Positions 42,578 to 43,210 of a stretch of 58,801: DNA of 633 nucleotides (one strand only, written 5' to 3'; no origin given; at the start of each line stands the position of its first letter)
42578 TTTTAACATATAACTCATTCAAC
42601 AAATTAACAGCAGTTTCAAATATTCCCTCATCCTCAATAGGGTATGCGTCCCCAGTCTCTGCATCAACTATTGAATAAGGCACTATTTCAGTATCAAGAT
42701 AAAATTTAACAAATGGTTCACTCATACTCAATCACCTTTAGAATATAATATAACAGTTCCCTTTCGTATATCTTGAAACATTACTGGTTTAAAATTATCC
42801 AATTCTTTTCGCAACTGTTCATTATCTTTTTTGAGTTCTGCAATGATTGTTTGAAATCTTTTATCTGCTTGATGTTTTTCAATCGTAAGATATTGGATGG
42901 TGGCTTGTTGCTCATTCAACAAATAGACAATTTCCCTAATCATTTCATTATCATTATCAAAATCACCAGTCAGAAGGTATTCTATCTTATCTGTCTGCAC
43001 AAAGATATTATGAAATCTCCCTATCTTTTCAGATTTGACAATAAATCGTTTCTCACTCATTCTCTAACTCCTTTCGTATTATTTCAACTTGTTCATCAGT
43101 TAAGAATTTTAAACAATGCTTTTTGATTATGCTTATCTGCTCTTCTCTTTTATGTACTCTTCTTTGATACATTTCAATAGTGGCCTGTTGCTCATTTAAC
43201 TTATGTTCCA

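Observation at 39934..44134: Expanded family of about 11 tandem small genes (MSEKRF start, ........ box, NEQLRKE zipper)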

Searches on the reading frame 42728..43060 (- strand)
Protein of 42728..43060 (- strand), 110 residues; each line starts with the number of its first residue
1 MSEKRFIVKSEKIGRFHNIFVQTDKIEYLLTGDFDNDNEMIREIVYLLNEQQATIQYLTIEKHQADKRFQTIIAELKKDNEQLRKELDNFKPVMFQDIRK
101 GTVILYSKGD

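Call 7: search_protein_families(library=phrogs, proteins=[window:42728-43060:-], max_evalue=1)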
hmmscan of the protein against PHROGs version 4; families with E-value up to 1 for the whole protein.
window:42728-43060:- (110 aa): 10 families
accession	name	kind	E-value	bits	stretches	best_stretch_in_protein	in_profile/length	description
phrog_20118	-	unknown function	0.00026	22.4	1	59-99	34-74/102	-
phrog_3636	-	DNA, RNA and nucleotide metabolism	0.013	16.6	1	16-94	38-117/149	DNA binding protein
phrog_739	-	lysis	0.021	16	1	19-89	22-91/122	Rz-like spanin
phrog_16944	-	unknown function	0.047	15.1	1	33-102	14-78/89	-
phrog_1616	-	unknown function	0.049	14.8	1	37-63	18-44/67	-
phrog_1926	-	other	0.059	11.9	1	47-92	237-282/1410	released from the phage upon host infection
phrog_1244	-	unknown function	0.074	13.5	1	36-91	26-81/157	-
phrog_19043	-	unknown function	0.16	13.4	1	52-102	34-82/99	-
phrog_3671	-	unknown function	0.21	12.8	1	68-90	54-76/87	-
phrog_10947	-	unknown function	0.27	11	1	27-108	374-453/528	-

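Call 8: search_protein_families(library=pfam, proteins=[window:42728-43060:-], max_evalue=1)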
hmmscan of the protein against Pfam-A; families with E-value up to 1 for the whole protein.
window:42728-43060:- (110 aa): 3 families
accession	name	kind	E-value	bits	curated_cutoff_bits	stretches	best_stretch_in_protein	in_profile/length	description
PF13035.11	DUF3896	-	0.021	15.4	25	1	52-91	8-46/61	Protein of unknown function (DUF3896)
PF00170.26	bZIP_1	-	0.037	14.6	27.6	1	69-91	31-53/64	bZIP transcription factor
PF08032.17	SpoU_sub_bind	-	0.14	13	22.8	1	45-81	9-44/76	RNA 2'-O ribose methyltransferase substrate binding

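Call 13: find_homologous_proteins(query=window:42728-43060:-, max_evalue=0.01)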
Query window:42728-43060:- (110 aa): 160 proteins with E <= 0.01 among 239 candidates; the best 120 are listed.
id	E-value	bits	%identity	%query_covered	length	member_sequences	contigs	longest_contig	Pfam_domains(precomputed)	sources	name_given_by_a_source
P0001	4.0e-64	231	100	100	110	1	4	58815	-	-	-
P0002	1.8e-28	117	79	64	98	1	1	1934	PF03980.20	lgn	-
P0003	7.0e-28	115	77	64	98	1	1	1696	PF03980.20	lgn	-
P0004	2.6e-25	107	95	50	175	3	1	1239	-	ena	-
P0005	4.2e-25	106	56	62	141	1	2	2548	-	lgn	-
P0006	9.3e-23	98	62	85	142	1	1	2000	-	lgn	-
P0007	2.2e-21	94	83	53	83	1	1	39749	-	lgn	-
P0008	3.8e-20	90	77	60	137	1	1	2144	-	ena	-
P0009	2.7e-19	87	83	53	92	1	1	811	-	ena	-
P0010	2.8e-16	78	56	80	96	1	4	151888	-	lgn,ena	-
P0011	1.6e-15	75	71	37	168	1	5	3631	-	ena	-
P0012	3.0e-15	74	81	44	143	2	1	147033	-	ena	-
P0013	4.5e-15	74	79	38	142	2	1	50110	PF00170.27,PF05377.18,PF26052.1,PF07716.21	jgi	-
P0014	6.6e-15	73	55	79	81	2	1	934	-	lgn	-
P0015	6.7e-15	73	48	100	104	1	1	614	-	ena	-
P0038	2.2e-13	68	60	62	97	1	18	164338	-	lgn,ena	-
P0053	3.5e-12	64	48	62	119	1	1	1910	PF00170.27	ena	-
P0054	4.4e-12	64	48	62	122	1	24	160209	PF00170.27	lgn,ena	-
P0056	4.5e-12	64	48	62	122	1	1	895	PF00170.27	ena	-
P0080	3.4e-11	61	49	77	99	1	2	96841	-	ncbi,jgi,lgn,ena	-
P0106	1.8e-10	59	38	99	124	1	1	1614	PF00170.27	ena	-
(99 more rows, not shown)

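Call 15: find_encoding_contigs(protein=P0080, flank=10000, max_places=4)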
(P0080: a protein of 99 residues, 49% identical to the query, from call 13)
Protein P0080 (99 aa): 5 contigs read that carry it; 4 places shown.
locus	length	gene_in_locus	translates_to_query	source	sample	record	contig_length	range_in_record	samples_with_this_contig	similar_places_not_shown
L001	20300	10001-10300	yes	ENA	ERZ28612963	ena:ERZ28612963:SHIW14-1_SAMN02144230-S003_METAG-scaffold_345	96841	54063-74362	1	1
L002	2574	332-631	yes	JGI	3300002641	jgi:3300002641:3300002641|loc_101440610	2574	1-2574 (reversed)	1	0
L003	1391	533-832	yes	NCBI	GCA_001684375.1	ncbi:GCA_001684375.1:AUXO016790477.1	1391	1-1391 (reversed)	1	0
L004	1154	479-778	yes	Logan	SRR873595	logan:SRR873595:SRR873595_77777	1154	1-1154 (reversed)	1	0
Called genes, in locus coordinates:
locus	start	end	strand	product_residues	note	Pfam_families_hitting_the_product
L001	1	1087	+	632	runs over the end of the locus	-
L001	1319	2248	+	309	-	PF01807:Zn_ribbon_DnaG (weak)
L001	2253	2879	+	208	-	PF02732:ERCC4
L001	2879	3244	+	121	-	-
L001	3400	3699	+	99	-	-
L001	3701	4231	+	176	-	-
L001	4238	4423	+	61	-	-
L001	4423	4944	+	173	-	PF06559:DCD_N (weak), PF22769:DCD, PF00692:dUTPase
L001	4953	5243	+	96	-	-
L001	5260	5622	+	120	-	-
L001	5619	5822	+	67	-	-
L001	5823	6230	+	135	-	-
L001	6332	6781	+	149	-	-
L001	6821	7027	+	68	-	-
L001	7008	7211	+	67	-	-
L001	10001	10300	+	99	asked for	-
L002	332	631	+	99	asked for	-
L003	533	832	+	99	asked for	-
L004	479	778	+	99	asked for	-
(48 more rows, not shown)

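Call 27: find_related_loci(query=window:42728-43060:-, collection=viral_contigs, flank=10000)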
Query window:42728-43060:- (110 aa) in viral_contigs; peptide patterns used: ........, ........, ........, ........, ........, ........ (x = any residue, [..] = any of these).
4 stretches matched a pattern, but none encodes a relative of the query by tblastn (E <= 1e-3).

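Call 30: find_related_loci(query=A2, collection=viral_contigs, flank=10000)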
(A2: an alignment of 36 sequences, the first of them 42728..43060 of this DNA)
Query A2 (110 aa) in viral_contigs; peptide patterns used: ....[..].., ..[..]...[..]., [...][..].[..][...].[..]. (x = any residue, [..] = any of these).
600 stretches matched a pattern (row limit reached: there are more); 4 encode a relative of the query (tblastn E <= 1e-3); 3 distinct loci.
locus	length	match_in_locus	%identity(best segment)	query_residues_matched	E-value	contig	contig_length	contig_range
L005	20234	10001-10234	51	30-110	2e-18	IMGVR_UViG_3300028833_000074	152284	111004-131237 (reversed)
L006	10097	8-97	77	79-108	2e-12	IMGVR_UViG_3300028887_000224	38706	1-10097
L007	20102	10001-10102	54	76-110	4e-6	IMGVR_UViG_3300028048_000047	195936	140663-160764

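Call 31: find_related_loci(query=A2, collection=genome_contigs, flank=10000)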
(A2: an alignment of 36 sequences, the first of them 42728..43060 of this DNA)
Query A2 (110 aa) in genome_contigs; peptide patterns used: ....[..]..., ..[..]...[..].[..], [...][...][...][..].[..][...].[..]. (x = any residue, [..] = any of these).
600 stretches matched a pattern (row limit reached: there are more); 1 encode a relative of the query (tblastn E <= 1e-3); 1 distinct loci.
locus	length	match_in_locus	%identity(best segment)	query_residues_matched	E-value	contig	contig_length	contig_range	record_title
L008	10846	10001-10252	44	44-110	6e-18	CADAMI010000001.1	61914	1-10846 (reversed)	MAG: uncultured Erysipelotrichaceae bacterium isolate RUG13428 genome assembly, contig: RUG13428_asm_1, whole genome sho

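Call 33: search_dna_similar(query=window:42728-43060:-, collection=phages, mode=protein, max_evalue=0.1, max_rows=20)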
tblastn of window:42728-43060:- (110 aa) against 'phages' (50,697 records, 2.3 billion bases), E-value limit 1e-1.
No match.

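Call 43: predict_structure(alignment_id=A2)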
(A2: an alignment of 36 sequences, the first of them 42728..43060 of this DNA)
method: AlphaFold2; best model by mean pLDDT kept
length: 110 residues; sequences in the alignment: 36
mean_pLDDT: 83.3   pTM: 0.57
mean pLDDT of the five models: 83.3, 81.9, 81.6, 81.4, 80.2
residues with pLDDT >= 90: 45; 70-90: 43; 50-70: 22; < 50: 0
segments of 3 or more residues with pLDDT < 50: none
pLDDT, mean of each block of 10 residues (from residue 1): 80 80 84 76 92 95 98 98 88 65 59
secondary structure, 60 per line:
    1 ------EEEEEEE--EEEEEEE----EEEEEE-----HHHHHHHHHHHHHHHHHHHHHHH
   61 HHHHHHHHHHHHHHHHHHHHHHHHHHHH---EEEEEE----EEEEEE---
elements in order: E7-13 E16-22 E27-32 H38-88 E92-97 E102-107

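Call 46: fold_search(model_id=the predicted structure, library=pdb)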
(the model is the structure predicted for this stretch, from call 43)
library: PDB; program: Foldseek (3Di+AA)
matches with E <= 10: 592; with E <= 0.001: 0
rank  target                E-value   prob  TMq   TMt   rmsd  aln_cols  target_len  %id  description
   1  9a0f_W1               3.1e-01  0.97  0.49  0.09  33.5        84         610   12  Integrative model of the wild type yeast nuclear pore complex (released 2020-08-28)
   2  8fru_k                3.2e-01  0.77  0.27  0.36   3.0        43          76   30  60S subunit of the Giardia lamblia 80S ribosome (released 2024-01-31)
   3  8ip8_NB               7.6e-01  0.85  0.30  0.45   2.8        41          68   17  Wheat 80S ribosome stalled on AUG-Stop boron dependently (released 2024-02-21)
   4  9bh5_Ck               8.5e-01  0.82  0.30  0.44   2.8        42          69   19  High-resolution C. elegans 80S ribosome structure - class 1 (released 2024-09-04)
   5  8ova_Bp               9.6e-01  0.77  0.29  0.39   3.1        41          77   15  CRYO-EM STRUCTURE OF TRYPANOSOMA BRUCEI PROCYCLIC FORM 80S RIBOSOME : PARENTAL STRAIN (released 2023-11-29)
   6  5cj4_A                9.6e-01  0.47  0.40  0.24   9.1        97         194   20  Crystal Structure of Amino Acids 1562-1622 of MYH7 (released 2015-12-02)
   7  8ovj_k                1.0e+00  0.80  0.29  0.41   2.9        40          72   15  CRYO-EM STRUCTURE OF LEISHMANIA MAJOR 80S RIBOSOME : PARENTAL STRAIN (released 2024-05-08)
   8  8qhu_k                1.0e+00  0.77  0.28  0.38   3.0        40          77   15  CRYO-EM STRUCTURE OF LEISHMANIA MAJOR 80S RIBOSOME : LM32Cs1C1 snoRNA overexpression (released 2025-02-12)
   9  6zj3_Lz               1.0e+00  0.75  0.30  0.43   3.0        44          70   23  Cryo-EM structure of the highly atypical cytoplasmic ribosome of Euglena gracilis (released 2020-10-07)
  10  8i24_D                1.0e+00  0.63  0.25  0.03   4.4        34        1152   12  Clostridium thermocellum RNA polymerase transcription open complex with SigI6 and its promoter (released 2023-10-11)
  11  6bp6_B                1.1e+00  0.18  0.21  0.27  10.0        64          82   16  Crystal structure of Commd9 COMM domain (released 2018-08-15)
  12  8ove_Bp               1.2e+00  0.82  0.27  0.38   2.4        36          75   19  CRYO-EM STRUCTURE OF TRYPANOSOMA BRUCEI PROCYCLIC FORM 80S RIBOSOME : TB11CS6H1 snoRNA mutant (released 2023-11-29)
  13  7oyc_k1               1.2e+00  0.77  0.29  0.44   2.8        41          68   20  Cryo-EM structure of the Xenopus egg 80S ribosome (released 2022-07-20)
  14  7qiw_m                1.2e+00  0.75  0.30  0.44   2.8        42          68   21  Specific features and methylation sites of a plant ribosome. 60S ribosomal subunit. (released 2022-07-13)
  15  9ukn_D                1.2e+00  0.80  0.24  0.02   1.9        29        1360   14  CryoEM structure of the T.thermophilus transcription initiation complex (released 2025-10-22)
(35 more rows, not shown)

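Call 47: fold_search(model_id=the predicted structure, library=viral)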
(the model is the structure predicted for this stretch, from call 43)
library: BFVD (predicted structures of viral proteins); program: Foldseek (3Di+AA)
matches with E <= 10: 1362; with E <= 0.001: 0
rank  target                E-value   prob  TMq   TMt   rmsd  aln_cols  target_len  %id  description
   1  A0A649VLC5            4.4e-02  0.85  0.31  0.23  12.3       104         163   15  Uncharacterized protein [Mycobacterium phage TyDawg]
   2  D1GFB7                7.5e-02  0.99  0.35  0.56   2.9        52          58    8  Uncharacterized protein [Betafusellovirus yellowstonense]
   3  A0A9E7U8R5            1.2e-01  0.89  0.25  0.40   5.7        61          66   18  (no name in the UniProt tables at hand)
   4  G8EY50                1.5e-01  0.99  0.37  0.49   5.3        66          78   17  Uncharacterized protein [Synechococcus phage S-CAM8]
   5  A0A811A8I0            1.8e-01  0.98  0.47  0.28  12.3        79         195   14  (no name in the UniProt tables at hand)
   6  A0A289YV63            1.8e-01  0.98  0.39  0.14   2.8        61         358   16  Uncharacterized protein [Serratia phage vB_SmaM_ 2050HW]
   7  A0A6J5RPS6            1.8e-01  0.96  0.32  0.42   3.8        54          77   18  Uncharacterized protein [uncultured Caudovirales phage]
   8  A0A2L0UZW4            1.9e-01  0.97  0.33  0.49   3.3        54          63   20  Uncharacterized protein [Agrobacterium phage Atu_ph07]
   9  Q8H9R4                1.9e-01  0.91  0.26  0.07   5.2        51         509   18  ORF1 [Vibrio phage VHML]
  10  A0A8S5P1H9            1.9e-01  0.84  0.28  0.19   6.6        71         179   14  Uncharacterized protein [Myoviridae sp. ctLnO19]
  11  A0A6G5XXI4            2.0e-01  0.84  0.34  0.30  15.3        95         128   15  (no name in the UniProt tables at hand)
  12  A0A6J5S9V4            2.1e-01  0.96  0.33  0.58   3.8        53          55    8  Uncharacterized protein [uncultured Caudovirales phage]
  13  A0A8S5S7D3            2.4e-01  0.80  0.27  0.41   7.0        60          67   17  Uncharacterized protein [Siphoviridae sp. ctBrh2]
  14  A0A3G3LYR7            2.5e-01  0.99  0.26  0.12   2.7        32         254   16  Minor tail protein gp31 C-terminal domain-containing protein [Brevibacterium phage Cantare]
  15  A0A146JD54            2.7e-01  0.47  0.27  0.24   9.2        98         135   10  (no name in the UniProt tables at hand)
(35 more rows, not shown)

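Call 48: search_protein_families(library=pfam, alignment_id=A2, max_evalue=0.01)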
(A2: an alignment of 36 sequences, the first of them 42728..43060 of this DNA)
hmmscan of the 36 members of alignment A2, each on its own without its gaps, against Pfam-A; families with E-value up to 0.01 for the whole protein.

A. member 1, window:42728-43060:- (110 aa): 0 families

B. families by the number of members that match (of 36 scanned): 51 families (the first 25 are shown)
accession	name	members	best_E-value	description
PF00170.26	bZIP_1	9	4.1e-06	bZIP transcription factor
PF06156.18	YabA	5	0.00014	Initiation control protein YabA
PF24319.2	DUF7491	3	9.8e-05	Coiled-coil region of unknown function (DUF7491)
PF04977.20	DivIC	3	0.00032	Septum formation initiator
PF07926.17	TPR_MLP1_2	3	0.0012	TPR/MLP1/MLP2-like protein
PF14197.11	Cep57_CLD_2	2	0.00046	Centrosome localisation domain of PPC89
PF13870.11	CCDC113_CCDC96_CC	2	0.00056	CCDC113/CCDC96, coiled-coil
PF12329.13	TMF_DNA_bd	2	0.00076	TATA element modulatory factor 1 DNA binding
PF09432.15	THP2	2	0.0024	Tho complex subunit THP2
PF09325.15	Vps5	2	0.0034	Vps5 C terminal like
PF04849.18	HAP1_N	2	0.0061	HAP1 N-terminal conserved region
PF21924.1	XRCC4_CC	2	0.0066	XRCC4 coiled-coil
PF03980.19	Nnf1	1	7.5e-06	Nnf1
PF15233.11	SYCE1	1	2.8e-05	Synaptonemal complex central element protein 1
PF23735.1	KIF9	1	5.2e-05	Kinesin-like protein KIF9 domain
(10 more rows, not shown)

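Call 49: search_solved_structures(query=A2, max_evalue=1)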
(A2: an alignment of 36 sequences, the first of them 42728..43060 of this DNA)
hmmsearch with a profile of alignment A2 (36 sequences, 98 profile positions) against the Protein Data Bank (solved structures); distinct sequences matched with E-value up to 1: 21.
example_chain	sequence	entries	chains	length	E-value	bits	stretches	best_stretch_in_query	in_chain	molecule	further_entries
9pv2_A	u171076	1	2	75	0.0052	20.4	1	27-75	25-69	Cell cycle protein GpsB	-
8e2c_A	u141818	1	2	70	0.0081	19.8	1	27-74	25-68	Cell cycle protein GpsB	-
8e2b_A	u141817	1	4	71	0.0083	19.7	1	27-74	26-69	Cell cycle protein GpsB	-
9m46_A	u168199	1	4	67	0.056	17.1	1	30-71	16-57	IQ motif and SEC7 domain-containing protein 2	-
5ajs_A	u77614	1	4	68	0.078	16.6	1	29-72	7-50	THAP DOMAIN-CONTAINING PROTEIN 11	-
2j5u_A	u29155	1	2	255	0.15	15.7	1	33-73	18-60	MREC PROTEIN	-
5dol_A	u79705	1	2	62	0.16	15.6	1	43-74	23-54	Initiation-control protein YabA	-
9wt3_A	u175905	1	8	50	0.18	15.5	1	36-71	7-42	Nuclear receptor-binding factor 2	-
8j9s_A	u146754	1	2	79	0.24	15.1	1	27-81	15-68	Aminoacyl tRNA synthase complex-interacting multifunctional protein 1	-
9ijj_Q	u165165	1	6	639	0.39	14.4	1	34-76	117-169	Sperm-associated antigen 16 protein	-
5fv8_A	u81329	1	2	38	0.48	14.1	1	45-72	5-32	FOSW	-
1r05_A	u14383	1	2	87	0.52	14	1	27-71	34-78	Max protein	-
6g6j_B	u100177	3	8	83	0.58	13.8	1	27-70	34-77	Protein max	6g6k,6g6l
8ots_N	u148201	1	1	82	0.59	13.8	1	27-70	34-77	Protein max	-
5eyo_A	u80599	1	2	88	0.69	13.6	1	27-71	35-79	Protein max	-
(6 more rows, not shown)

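Call 50: find_encoding_contigs(protein=P0038, flank=10000, max_places=3)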
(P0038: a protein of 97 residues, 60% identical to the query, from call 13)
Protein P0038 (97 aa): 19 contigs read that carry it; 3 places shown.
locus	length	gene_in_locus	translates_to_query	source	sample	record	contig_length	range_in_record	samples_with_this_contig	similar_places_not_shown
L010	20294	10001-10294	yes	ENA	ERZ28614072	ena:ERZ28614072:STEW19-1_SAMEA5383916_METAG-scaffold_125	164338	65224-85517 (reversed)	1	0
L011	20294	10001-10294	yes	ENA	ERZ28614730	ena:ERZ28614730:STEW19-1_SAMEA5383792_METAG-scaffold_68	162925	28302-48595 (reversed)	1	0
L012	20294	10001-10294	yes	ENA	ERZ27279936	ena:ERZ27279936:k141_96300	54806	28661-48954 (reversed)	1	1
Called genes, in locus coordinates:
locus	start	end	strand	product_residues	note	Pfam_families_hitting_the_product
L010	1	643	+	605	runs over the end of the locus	PF00145:DNA_methylase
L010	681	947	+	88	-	-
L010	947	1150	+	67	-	-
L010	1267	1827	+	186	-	-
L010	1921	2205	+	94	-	-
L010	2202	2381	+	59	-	-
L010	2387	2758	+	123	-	PF07460:NUMOD3 (faint)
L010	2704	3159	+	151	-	-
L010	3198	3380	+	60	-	-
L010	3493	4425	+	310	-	PF02275:CBAH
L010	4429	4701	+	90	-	-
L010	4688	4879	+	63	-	-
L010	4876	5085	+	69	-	-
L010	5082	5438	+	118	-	-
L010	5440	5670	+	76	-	-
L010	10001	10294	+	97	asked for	-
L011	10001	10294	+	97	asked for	-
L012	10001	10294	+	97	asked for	-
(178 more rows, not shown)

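Call 67: search_protein_families(library=pfam, proteins=[L008:1957-3981:+, L008:5937-7790:+, L008:7897-8775:+, L008:8768-9766:+, L007:16804-17526:+, L007:17562-18257:+, L007:15371-15895:+], max_evalue=0.001)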
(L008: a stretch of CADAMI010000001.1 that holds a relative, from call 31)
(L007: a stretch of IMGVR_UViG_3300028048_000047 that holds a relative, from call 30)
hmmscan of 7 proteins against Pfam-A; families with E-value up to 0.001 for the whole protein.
L008:1957-3981:+ (674 aa): 2 families
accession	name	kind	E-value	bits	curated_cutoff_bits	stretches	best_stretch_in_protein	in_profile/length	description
PF13597.11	NRDD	-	2.4e-135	452.8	26.2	1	103-670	1-562/562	Anaerobic ribonucleoside-triphosphate reductase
PF03477.21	ATP-cone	-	0.00027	21.8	25.8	1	4-74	1-70/88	ATP cone domain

L008:5937-7790:+ (617 aa): 0 families

L008:7897-8775:+ (292 aa): 0 families

L008:8768-9766:+ (332 aa): 2 families
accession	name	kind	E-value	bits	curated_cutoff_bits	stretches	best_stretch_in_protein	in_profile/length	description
PF13482.12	RNase_H_2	-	4.9e-14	53.1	22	1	116-269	1-164/165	RNase_H superfamily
PF03104.25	DNA_pol_B_exo1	-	0.00015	21.7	23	1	153-196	142-186/242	DNA polymerase family B, exonuclease domain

L007:16804-17526:+ (240 aa): 1 family
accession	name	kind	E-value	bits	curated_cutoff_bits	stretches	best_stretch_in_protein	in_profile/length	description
PF00382.24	TFIIB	-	2.3e-33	114.5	23.6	2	146-234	4-91/92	Transcription factor TFIIB repeat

L007:17562-18257:+ (231 aa): 2 families
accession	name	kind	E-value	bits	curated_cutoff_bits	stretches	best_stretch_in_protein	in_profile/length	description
PF00929.31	RNase_T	-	9.9e-23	81.9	24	1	16-175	1-162/164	Exonuclease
PF13482.12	RNase_H_2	-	7.2e-05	23.2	22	1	16-160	1-117/165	RNase_H superfamily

L007:15371-15895:+ (174 aa): 0 families

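Call 71: find_encoding_contigs(protein=P0007, flank=10000, max_places=2)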
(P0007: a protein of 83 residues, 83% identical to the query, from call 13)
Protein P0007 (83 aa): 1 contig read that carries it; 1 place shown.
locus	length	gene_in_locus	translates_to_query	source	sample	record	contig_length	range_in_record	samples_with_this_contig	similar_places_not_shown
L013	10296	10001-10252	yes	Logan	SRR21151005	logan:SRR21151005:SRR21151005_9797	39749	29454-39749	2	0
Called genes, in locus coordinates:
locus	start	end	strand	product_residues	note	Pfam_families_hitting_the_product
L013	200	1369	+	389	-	PF02899:Phage_int_SAM_1 (faint)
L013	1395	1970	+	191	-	-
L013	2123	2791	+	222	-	-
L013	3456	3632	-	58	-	-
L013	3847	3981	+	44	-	-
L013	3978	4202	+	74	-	-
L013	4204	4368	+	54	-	-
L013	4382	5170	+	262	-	PF13479:AAA_24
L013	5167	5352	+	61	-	-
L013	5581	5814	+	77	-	-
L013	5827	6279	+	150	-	-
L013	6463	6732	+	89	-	-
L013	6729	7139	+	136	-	PF13392:HNH_3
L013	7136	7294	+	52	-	-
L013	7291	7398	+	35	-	-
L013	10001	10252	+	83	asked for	-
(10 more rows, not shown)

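Call 72: find_encoding_contigs(protein=P0002, flank=3000, max_places=2)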
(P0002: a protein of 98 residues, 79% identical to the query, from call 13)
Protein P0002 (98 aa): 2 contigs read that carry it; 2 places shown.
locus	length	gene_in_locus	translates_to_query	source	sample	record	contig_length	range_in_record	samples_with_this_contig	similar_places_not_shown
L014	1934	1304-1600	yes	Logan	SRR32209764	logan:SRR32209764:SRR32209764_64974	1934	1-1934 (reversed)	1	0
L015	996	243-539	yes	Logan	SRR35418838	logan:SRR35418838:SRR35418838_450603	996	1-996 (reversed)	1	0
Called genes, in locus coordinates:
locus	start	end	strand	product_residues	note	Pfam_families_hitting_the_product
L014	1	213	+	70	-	?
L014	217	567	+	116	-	-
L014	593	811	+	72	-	-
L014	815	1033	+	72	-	-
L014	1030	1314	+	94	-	-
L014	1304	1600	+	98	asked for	PF03980:Nnf1 (faint)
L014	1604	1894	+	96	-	-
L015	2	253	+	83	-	?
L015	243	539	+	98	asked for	PF03980:Nnf1 (faint)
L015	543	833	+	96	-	-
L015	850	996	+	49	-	?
